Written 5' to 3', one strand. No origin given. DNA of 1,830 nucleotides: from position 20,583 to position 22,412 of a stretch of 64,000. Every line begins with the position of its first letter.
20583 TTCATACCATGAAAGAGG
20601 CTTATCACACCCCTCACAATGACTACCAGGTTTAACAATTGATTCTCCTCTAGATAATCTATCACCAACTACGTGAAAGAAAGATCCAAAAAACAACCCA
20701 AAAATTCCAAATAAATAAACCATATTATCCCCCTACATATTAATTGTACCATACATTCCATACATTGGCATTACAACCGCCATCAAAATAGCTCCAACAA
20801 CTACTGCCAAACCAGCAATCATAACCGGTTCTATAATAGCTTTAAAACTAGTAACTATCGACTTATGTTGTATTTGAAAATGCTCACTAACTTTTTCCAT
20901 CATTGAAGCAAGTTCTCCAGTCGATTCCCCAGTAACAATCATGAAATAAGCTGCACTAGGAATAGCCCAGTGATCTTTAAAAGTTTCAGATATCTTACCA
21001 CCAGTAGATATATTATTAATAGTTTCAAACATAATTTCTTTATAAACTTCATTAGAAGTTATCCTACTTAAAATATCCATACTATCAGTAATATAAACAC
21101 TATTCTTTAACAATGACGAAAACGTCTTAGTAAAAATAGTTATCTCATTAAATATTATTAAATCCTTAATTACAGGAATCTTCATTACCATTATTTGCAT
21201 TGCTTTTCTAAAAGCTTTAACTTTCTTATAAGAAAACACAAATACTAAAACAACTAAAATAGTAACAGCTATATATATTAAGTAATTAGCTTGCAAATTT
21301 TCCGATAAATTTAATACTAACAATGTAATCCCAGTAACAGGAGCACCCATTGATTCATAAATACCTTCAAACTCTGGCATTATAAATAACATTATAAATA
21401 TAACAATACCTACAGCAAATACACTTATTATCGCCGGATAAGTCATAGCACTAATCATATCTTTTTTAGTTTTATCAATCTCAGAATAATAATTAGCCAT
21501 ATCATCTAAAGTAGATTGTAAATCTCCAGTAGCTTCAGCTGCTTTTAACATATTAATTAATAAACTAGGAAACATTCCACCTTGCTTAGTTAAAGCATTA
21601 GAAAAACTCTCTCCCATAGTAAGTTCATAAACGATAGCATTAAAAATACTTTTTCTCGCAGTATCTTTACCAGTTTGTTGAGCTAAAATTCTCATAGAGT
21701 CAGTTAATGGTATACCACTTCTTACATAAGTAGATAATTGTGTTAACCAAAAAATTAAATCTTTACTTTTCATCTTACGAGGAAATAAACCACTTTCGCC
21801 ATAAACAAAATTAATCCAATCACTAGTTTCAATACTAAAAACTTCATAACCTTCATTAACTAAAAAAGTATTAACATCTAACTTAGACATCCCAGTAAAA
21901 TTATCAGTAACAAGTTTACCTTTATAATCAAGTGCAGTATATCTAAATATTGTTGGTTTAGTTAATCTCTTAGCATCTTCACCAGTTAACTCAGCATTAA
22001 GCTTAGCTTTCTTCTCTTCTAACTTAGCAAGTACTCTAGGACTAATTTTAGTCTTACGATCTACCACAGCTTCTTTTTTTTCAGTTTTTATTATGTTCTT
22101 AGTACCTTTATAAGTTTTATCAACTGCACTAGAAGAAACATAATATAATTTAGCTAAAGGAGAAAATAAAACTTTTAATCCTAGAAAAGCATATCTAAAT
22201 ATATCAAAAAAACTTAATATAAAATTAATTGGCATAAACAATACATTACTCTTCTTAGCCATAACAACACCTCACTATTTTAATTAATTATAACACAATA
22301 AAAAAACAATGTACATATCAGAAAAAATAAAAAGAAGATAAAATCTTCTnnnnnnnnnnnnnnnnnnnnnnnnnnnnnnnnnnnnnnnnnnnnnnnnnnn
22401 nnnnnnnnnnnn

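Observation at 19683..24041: Paralog 3, pilC and pilD form a tight co-directional array inserted into the conserved trmK / yrzL-ruvX-yrzB-mltG backbone, but no pilus ATPase is present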

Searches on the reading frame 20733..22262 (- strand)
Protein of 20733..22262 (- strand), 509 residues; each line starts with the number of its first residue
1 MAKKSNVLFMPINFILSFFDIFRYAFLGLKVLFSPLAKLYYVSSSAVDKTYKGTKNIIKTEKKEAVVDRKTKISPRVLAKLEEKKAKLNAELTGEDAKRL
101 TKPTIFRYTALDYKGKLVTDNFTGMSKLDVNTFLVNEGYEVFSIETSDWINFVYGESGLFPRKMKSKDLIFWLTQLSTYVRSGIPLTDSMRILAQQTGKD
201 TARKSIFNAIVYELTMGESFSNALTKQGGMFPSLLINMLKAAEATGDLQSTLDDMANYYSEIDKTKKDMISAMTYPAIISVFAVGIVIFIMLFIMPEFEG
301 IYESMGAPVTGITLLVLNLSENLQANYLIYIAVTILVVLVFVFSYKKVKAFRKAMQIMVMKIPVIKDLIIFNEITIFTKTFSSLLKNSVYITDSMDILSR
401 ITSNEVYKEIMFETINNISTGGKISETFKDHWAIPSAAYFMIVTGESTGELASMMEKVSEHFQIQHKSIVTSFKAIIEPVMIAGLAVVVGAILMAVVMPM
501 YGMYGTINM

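Call 4: search_protein_families(library=pfam, proteins=[window:20733-22262:-], max_evalue=0.01)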
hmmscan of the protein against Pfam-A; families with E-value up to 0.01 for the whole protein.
window:20733-22262:- (509 aa): 1 family
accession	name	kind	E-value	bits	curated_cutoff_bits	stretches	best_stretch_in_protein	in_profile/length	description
PF00482.28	T2SSF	-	1.4e-50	170.9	25.2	2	172-296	1-125/125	Type II secretion system (T2SS), protein F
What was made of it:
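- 20733..22262 (-): pilC: type IV filament platform protein (509 aa). It has two T2SSF domains and three strong TM segments. PF00482 x2, E 1e-50 (call 4).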

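Call 10: find_encoding_contigs(protein=window:20733-22262:-, flank=10000, max_places=6)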
Protein window:20733-22262:- (509 aa): no gene with exactly this product is on record in the collection.

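Call 16: find_related_loci(query=window:20733-22262:-, collection=genome_contigs, flank=10000)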
Query window:20733-22262:- (509 aa) in genome_contigs; peptide patterns used: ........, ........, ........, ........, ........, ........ (x = any residue, [..] = any of these).
247 stretches matched a pattern; 6 encode a relative of the query (tblastn E <= 1e-3); 6 distinct loci.
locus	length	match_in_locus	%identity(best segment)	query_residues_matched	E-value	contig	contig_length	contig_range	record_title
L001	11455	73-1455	52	52-509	1e-151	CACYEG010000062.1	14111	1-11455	MAG: uncultured Erysipelotrichaceae bacterium isolate RUG11867 genome assembly, contig: RUG11867_asm_62, whole genome sh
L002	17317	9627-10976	53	61-508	3e-149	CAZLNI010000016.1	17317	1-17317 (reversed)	MAG TPA_asm: uncultured Muribaculaceae bacterium isolate SRP287540_co2_381 genome assembly, contig: NODE_3566_length_173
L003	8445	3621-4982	52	58-508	5e-146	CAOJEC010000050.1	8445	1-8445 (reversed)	MAG TPA_asm: uncultured bacterium isolate SRR15604581_bin.61_metawrap_v1.3_MAG genome assembly, contig: NODE.5575_length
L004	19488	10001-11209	28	97-503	6e-52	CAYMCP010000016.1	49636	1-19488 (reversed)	MAG TPA_asm: uncultured Thiotrichaceae bacterium isolate SRP141376_co5_7 genome assembly, contig: NODE_1542_length_49636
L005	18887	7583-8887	56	67-507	3e-154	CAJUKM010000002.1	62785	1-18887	MAG TPA_asm: uncultured Bacilli bacterium isolate MGBC155283 genome assembly, contig: MGBC155283.2, whole genome shotgun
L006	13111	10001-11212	26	106-505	3e-33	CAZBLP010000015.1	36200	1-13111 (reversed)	MAG TPA_asm: uncultured bacterium isolate binchicken_co291_23 genome assembly, contig: NODE_158_length_36200_cov_13.3269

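Call 19: search_protein_families(library=pfam, proteins=[L005:4523-7159:+, L005:9682-10305:+, L005:10886-11593:+, L005:11791-13341:+, L005:13348-15153:+, L005:15217-16803:+, L005:1159-3666:-, L005:3653-4360:-, L001:2858-3529:+, L001:3859-5868:+], max_evalue=0.001)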
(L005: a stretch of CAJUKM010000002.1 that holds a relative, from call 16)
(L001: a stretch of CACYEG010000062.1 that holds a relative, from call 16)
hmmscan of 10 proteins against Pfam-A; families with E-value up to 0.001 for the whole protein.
L005:4523-7159:+ (878 aa): 6 families
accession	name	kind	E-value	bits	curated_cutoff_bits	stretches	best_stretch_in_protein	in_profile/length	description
PF00122.25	E1-E2_ATPase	-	3.6e-51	173.7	28.1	1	118-311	2-181/181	E1-E2 ATPase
PF00689.26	Cation_ATPase_C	-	1.2e-44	152.6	27.3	1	698-871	1-175/175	Cation transporting ATPase, C-terminus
PF00690.31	Cation_ATPase_N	-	9.7e-18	64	20.4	1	13-78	3-69/69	Cation transporter/ATPase, N-terminus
PF00702.32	Hydrolase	-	1.9e-16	61.5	26.4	1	507-629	86-191/191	haloacid dehalogenase-like hydrolase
PF08282.18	Hydrolase_3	-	1.1e-09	38.9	20.9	1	601-657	195-251/255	haloacid dehalogenase-like hydrolase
PF13246.12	Cation_ATPase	-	7.5e-06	26.3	21.7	1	397-457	19-85/91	Cation transport ATPase (P-type)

L005:9682-10305:+ (207 aa): 0 families

L005:10886-11593:+ (235 aa): 3 families
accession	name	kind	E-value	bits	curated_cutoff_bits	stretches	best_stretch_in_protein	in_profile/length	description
PF00899.27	ThiF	-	2.2e-38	132.2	28.1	1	17-153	8-143/238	ThiF family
PF13241.12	NAD_binding_7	-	0.00013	23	22.1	1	28-153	6-93/104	Putative NAD(P)-binding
PF03435.24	Sacchrp_dh_NADP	-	0.00055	20.7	25.1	0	32-149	1-96/129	Saccharopine dehydrogenase NADP binding domain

L005:11791-13341:+ (516 aa): 1 family
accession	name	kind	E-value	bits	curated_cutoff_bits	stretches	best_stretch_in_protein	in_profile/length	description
PF12389.13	Peptidase_M73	-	0.00013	22.4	22.5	1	20-94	13-86/196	Camelysin metallo-endopeptidase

L005:13348-15153:+ (601 aa): 1 family
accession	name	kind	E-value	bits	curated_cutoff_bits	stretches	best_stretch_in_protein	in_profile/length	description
PF12389.13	Peptidase_M73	-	2.1e-05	24.9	22.5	1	18-87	14-78/196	Camelysin metallo-endopeptidase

L005:15217-16803:+ (528 aa): 1 family
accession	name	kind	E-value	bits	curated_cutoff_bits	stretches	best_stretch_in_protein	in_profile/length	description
PF12224.13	Amidoligase_2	-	6.2e-11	43.1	22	1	286-441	75-238/245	Putative amidoligase enzyme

L005:1159-3666:- (835 aa): 1 family
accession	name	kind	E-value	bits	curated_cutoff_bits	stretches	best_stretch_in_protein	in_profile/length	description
PF09586.16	YfhO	-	4.2e-57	194.6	28.5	1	19-817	8-835/835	Bacterial membrane protein YfhO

L005:3653-4360:- (235 aa): 1 family
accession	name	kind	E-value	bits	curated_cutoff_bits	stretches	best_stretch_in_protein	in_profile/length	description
PF02585.22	PIG-L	-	9.7e-10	39.5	28.2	1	46-159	1-128/129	GlcNAc-PI de-N-acetylase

L001:2858-3529:+ (223 aa): 5 families
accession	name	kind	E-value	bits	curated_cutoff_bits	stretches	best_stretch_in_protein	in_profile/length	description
PF00899.27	ThiF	-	1e-38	133.3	28.1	1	4-144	3-144/238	ThiF family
PF02254.24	TrkA_N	-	3.1e-06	27.9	23.8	0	22-63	1-41/116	TrkA-N domain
PF03435.24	Sacchrp_dh_NADP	-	1.5e-05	25.7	25.1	1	22-136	1-93/129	Saccharopine dehydrogenase NADP binding domain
PF01488.26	Shikimate_DH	-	8.7e-05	23.1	24.3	1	11-63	4-56/138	Shikimate / quinate 5-dehydrogenase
PF13241.12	NAD_binding_7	-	9.7e-05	23.3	22.1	1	17-136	5-86/104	Putative NAD(P)-binding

L001:3859-5868:+ (669 aa): 2 families
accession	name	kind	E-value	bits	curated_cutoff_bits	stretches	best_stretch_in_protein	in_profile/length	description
PF00905.27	Transpeptidase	-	5e-39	134.7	22.1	1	343-644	3-286/299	Penicillin binding protein transpeptidase domain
PF03717.20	PBP_dimer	-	1.5e-28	100.8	24.4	1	66-293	3-174/180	Penicillin-binding Protein dimerisation domain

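Call 21: find_homologous_proteins(query=window:20733-22262:-, max_evalue=1e-20)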
Query window:20733-22262:- (509 aa): 4739 proteins with E <= 1e-20 among 8000 candidates; the best 120 are listed.
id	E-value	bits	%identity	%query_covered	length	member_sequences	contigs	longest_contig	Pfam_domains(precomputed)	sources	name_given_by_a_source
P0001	0.0e+0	1087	100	100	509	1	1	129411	PF00482.29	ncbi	-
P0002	2.1e-253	859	76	100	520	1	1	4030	PF00482.29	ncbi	-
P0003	4.0e-195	667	59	97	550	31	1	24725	PF00482.29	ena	-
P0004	8.8e-192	656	58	98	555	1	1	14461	PF00482.29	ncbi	-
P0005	3.4e-186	638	59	96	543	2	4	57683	PF00482.29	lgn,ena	-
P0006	7.1e-181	620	57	96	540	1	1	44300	PF00482.29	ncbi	-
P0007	7.3e-176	604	57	96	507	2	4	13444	PF00482.29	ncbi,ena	-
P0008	7.8e-176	603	57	96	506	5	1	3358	PF00482.29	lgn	-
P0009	2.7e-175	602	55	97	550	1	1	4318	PF00482.29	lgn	-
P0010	1.5e-173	596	57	96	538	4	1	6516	PF00482.29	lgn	-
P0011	9.2e-173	593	56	100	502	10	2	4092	PF00482.29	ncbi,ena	-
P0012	2.0e-172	592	59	88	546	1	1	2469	PF00482.29,PF28597.1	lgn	-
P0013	2.1e-172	592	59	85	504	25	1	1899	PF00482.29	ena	-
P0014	6.5e-172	591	59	85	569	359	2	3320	PF00482.29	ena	-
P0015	3.0e-171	588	56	97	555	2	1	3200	PF00482.29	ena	-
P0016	2.9e-170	585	54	100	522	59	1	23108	PF00482.29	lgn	-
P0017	1.7e-169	583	55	99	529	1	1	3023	PF00482.29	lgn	-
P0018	3.3e-169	582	53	100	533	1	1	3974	PF00482.29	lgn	-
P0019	7.0e-169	581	54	97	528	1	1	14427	PF00482.29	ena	-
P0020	1.1e-168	580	58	90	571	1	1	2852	PF00482.29,PF28597.1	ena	-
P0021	1.2e-168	580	54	97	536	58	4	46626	PF00482.29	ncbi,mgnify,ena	mgnify:CR=1 FL=1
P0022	2.3e-168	579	57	90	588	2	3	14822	PF00482.29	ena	-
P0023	2.8e-168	579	53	100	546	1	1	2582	PF00482.29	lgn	-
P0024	4.1e-168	578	54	96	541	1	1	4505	PF00482.29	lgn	-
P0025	4.4e-168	578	56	92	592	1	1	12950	PF00482.29,PF28597.1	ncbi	-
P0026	4.8e-168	578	55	96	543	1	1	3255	PF00482.29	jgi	-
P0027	5.4e-168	578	55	96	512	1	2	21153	PF00482.29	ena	-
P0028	6.5e-168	577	55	96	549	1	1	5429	PF00482.29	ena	-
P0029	6.5e-168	577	54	100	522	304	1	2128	PF00482.29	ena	-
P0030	7.2e-168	577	56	95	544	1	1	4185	PF00482.29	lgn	-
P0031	7.4e-168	577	53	99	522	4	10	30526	PF00482.29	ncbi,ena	-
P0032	7.6e-168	577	54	96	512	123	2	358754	PF00482.29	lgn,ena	-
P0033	1.2e-167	577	53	96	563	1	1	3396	PF00482.29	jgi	jgi:type IV pilus assembly protein PilC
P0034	1.3e-167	576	54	96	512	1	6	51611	PF00482.29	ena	-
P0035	1.5e-167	576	55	96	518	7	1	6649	PF00482.29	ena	-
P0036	1.5e-167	576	55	97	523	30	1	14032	PF00482.29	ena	-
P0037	1.7e-167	576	54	96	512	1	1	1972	PF00482.29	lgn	-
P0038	1.8e-167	576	54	100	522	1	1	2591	PF00482.29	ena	-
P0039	1.9e-167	576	53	96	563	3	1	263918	PF00482.29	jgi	jgi:type IV pilus assembly protein PilC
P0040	3.5e-167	575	54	96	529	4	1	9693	PF00482.29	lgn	-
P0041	3.5e-167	575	52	97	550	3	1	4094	PF00482.29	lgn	-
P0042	3.7e-167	575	54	96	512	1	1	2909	PF00482.29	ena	-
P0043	3.7e-167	575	54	96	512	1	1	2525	PF00482.29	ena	-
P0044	3.8e-167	575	53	96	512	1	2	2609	PF00482.29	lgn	-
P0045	3.9e-167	575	53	96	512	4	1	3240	PF00482.29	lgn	-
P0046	4.4e-167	575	56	92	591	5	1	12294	PF00482.29,PF28597.1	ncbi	-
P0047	5.0e-167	574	53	99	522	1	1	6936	PF00482.29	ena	-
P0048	5.5e-167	574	54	97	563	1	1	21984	PF00482.29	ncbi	ncbi:MAG: type II secretion system F family protein [Bacilli bacterium]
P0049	7.0e-167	574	53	96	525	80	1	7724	PF00482.29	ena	-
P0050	7.5e-167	574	54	96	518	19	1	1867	PF00482.29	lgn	-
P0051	7.8e-167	574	53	96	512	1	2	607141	PF00482.29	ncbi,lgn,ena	-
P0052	8.2e-167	574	56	96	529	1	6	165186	PF00482.29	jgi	-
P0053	8.3e-167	574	53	96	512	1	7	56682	PF00482.29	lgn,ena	-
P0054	8.9e-167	574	54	97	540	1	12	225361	PF00482.29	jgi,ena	-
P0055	9.6e-167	573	54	99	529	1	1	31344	PF00482.29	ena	-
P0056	1.0e-166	573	54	93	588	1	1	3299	PF00482.29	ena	-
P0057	1.1e-166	573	53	99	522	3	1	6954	PF00482.29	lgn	-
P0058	1.2e-166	573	54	97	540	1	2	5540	PF00482.29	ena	-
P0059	1.3e-166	573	53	99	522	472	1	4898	PF00482.29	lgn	-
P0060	2.1e-166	572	54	98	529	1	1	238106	PF00482.29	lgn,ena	-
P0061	2.2e-166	572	55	97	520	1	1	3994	PF00482.29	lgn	-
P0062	3.7e-166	572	55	92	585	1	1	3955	PF00482.29,PF28597.1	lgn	-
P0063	7.9e-166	570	53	99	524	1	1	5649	PF00482.29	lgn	-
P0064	1.0e-165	570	53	99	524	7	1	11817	PF00482.29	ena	-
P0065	1.4e-165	570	54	96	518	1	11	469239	PF00482.29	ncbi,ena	-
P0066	1.6e-165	569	53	99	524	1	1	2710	PF00482.29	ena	-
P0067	1.7e-165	569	53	96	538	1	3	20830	PF00482.29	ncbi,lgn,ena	-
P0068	1.7e-165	569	53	96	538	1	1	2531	PF00482.29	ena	-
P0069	2.0e-165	569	53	99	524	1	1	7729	PF00482.29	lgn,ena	-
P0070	2.0e-165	569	54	98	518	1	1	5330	PF00482.29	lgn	-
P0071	2.1e-165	569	54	93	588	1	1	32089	PF00482.29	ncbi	-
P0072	2.3e-165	569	54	97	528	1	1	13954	PF00482.29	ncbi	-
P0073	2.4e-165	569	54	98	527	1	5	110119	PF00482.29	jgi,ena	-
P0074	2.6e-165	569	53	99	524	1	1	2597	PF00482.29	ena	-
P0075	2.7e-165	569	53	99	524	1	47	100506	PF00482.29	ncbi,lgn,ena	-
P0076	2.8e-165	569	52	99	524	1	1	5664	PF00482.29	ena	-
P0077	3.0e-165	569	53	99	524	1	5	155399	PF00482.29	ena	-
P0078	3.0e-165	569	53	96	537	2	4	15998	PF00482.29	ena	-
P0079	3.1e-165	569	54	99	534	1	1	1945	PF00482.29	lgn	-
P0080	3.1e-165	569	52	99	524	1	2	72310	PF00482.29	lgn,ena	-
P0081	3.2e-165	568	53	99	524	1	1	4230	PF00482.29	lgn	-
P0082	3.3e-165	568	52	99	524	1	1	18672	PF00482.29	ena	-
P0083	3.5e-165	568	53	96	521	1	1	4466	PF00482.29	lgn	-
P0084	3.7e-165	568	54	96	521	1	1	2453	PF00482.29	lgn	-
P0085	4.4e-165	568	53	96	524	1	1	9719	PF00482.29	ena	-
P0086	4.6e-165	568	56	97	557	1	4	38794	PF00482.29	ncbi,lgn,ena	-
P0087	4.8e-165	568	53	99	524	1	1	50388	PF00482.29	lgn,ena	-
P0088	5.2e-165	568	53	96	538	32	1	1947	PF00482.29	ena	-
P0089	5.2e-165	568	53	96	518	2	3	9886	PF00482.29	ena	-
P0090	5.7e-165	568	54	99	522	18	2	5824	PF00482.29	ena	-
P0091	6.4e-165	567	54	96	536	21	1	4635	PF00482.29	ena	-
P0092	7.4e-165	567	53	97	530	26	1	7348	PF00482.29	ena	-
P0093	7.5e-165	567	53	99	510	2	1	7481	PF00482.29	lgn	-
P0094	7.6e-165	567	52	99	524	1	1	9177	PF00482.29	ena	-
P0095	8.2e-165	567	55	92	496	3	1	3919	PF00482.29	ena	-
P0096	1.1e-164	567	56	88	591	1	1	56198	PF00482.29,PF28597.1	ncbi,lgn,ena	-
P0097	1.2e-164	567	54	97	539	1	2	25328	PF00482.29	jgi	-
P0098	1.2e-164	567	54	99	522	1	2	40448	PF00482.29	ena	-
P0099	1.4e-164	566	52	99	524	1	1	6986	PF00482.29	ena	-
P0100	1.8e-164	566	54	96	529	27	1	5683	PF00482.29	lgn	-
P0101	1.9e-164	566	52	99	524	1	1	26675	PF00482.29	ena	-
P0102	2.0e-164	566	52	99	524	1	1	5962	PF00482.29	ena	-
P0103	2.2e-164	566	52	99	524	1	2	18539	PF00482.29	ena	-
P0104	2.2e-164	566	53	96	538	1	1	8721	PF00482.29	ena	-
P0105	2.2e-164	566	53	96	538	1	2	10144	PF00482.29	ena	-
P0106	2.2e-164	566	54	96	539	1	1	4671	PF00482.29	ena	-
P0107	2.2e-164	566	54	96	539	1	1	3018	PF00482.29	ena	-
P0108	2.2e-164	566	53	96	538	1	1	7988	PF00482.29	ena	-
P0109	2.3e-164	566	54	96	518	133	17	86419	PF00482.29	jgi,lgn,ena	-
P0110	2.7e-164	565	52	99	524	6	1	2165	PF00482.29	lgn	-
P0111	2.8e-164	565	54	96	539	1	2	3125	PF00482.29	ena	-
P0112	3.1e-164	565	54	96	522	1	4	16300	PF00482.29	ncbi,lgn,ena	-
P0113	3.3e-164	565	54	96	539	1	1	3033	PF00482.29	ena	-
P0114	3.3e-164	565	54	97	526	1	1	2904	PF00482.29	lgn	-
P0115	3.7e-164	565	55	96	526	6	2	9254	PF00482.29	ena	-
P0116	3.9e-164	565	54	96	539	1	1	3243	PF00482.29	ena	-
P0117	4.0e-164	565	53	96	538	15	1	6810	PF00482.29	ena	-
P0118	4.3e-164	565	58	84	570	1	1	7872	PF00482.29,PF28597.1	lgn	-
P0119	4.5e-164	565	54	96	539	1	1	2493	PF00482.29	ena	-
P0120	4.6e-164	565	54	98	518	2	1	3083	PF00482.29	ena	-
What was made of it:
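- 20733..22262 (-): 4739 homologues at E<=1e-20 (call 21).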

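Call 22: find_encoding_contigs(protein=P0001, flank=10000, max_places=3)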
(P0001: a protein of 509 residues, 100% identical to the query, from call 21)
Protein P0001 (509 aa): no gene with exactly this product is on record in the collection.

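Call 23: list_cluster_members(proteins=[P0001, P0002, P0051, P0065, P0004, P0006])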
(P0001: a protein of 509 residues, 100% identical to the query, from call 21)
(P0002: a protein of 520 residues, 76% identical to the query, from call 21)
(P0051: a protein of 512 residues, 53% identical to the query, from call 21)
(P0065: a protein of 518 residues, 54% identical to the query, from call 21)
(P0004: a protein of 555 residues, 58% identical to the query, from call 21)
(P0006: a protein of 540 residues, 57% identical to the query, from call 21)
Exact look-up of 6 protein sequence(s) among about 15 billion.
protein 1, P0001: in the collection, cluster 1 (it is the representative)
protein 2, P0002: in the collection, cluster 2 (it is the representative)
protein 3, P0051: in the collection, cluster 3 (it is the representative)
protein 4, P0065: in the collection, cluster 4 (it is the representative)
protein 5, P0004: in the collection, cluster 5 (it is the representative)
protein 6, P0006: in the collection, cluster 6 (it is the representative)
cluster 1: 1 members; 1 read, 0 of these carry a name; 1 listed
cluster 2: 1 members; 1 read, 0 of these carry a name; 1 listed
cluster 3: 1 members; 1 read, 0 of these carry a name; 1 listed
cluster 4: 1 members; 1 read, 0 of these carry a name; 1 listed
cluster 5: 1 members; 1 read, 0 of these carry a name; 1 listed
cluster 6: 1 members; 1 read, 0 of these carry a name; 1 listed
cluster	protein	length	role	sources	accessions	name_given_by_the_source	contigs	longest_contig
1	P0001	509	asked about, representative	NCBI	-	-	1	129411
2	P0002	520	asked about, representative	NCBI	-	-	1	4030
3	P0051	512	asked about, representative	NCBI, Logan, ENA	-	-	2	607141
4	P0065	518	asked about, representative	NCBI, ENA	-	-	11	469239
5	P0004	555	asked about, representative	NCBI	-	-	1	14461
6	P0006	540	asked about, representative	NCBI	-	-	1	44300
